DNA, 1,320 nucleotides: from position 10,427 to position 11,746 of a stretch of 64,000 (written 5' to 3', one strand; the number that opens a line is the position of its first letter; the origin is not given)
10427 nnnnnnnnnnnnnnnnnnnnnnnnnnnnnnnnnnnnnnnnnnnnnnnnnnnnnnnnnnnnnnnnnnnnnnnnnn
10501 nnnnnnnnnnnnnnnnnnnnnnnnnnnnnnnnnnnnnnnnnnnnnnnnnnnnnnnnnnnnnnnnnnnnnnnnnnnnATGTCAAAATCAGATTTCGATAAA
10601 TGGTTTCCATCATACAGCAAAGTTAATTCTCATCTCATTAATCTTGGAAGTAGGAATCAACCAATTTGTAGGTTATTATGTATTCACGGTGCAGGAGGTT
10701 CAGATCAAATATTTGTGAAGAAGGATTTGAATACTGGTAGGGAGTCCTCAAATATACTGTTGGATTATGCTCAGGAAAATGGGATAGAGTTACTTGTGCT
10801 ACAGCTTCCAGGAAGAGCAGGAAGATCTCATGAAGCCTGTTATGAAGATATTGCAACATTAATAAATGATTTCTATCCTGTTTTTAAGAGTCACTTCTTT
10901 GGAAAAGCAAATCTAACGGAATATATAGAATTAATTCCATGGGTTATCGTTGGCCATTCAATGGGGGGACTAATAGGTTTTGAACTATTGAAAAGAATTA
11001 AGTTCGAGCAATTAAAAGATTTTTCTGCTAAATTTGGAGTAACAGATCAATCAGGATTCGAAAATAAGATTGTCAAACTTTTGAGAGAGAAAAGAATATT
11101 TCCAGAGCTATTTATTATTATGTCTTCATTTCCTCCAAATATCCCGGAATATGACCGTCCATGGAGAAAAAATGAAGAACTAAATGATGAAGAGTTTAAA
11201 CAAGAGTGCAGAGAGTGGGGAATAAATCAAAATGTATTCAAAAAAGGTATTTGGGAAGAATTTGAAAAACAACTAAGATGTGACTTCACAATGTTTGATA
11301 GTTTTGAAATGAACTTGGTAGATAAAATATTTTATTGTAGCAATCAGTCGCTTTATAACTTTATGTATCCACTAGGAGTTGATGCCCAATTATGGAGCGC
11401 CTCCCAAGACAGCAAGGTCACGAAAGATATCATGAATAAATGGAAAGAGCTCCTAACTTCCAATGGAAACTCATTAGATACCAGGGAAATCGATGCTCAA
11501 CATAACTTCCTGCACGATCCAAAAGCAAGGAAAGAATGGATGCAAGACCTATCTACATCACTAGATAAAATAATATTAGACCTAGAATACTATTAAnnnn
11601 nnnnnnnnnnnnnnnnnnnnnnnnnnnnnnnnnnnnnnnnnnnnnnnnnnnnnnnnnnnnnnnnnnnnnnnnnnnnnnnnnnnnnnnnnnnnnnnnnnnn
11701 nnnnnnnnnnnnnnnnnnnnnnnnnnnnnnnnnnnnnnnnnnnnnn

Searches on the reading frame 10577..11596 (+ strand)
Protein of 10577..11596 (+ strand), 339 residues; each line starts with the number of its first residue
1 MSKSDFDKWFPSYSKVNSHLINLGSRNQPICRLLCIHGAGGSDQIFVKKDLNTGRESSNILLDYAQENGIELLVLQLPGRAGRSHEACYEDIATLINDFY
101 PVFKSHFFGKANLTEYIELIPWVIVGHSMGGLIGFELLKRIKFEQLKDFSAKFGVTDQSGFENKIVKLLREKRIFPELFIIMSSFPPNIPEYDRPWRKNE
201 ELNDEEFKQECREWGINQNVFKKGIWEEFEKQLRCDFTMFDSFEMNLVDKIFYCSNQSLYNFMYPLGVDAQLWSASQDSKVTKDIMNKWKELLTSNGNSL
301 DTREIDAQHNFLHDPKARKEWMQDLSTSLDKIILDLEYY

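Call 32: find_encoding_contigs(protein=window:10577-11596:+, flank=10000, max_places=1)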
Protein window:10577-11596:+ (339 aa): 23 contigs read that carry it; 1 place shown.
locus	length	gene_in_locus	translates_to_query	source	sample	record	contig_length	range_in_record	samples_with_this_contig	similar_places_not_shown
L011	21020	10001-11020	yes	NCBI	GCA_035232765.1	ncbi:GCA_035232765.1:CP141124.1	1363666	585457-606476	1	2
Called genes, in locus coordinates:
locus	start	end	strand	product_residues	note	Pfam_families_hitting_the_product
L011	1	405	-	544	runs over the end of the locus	-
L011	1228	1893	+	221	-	PF07650:KH_2, PF00189:Ribosomal_S3_C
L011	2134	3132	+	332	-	PF07946:CCDC47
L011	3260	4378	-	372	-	-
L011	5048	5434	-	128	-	PF00240:ubiquitin, PF11976:Rad60-SLD, PF14560:Ubiquitin_2 (faint), PF01020:Ribosomal_L40e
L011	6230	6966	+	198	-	PF18477:PIN_9, PF04900:Fcf1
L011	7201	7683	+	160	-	PF21485:IF5A-like_N, PF01287:eIF-5a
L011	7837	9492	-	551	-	PF13191:AAA_16 (faint), PF01637:ATPase_2 (weak), PF00004:AAA, PF13401:AAA_22 (weak)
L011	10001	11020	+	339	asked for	PF00561:Abhydrolase_1 (faint), PF12697:Abhydrolase_6 (weak)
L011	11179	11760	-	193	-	PF00025:Arf, PF09439:SRPRB, PF00071:Ras, PF01926:MMR_HSR1, PF08477:Roc, PF00503:G-alpha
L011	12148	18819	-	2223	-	-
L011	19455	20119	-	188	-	-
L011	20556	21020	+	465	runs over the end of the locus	PF03381:CDC50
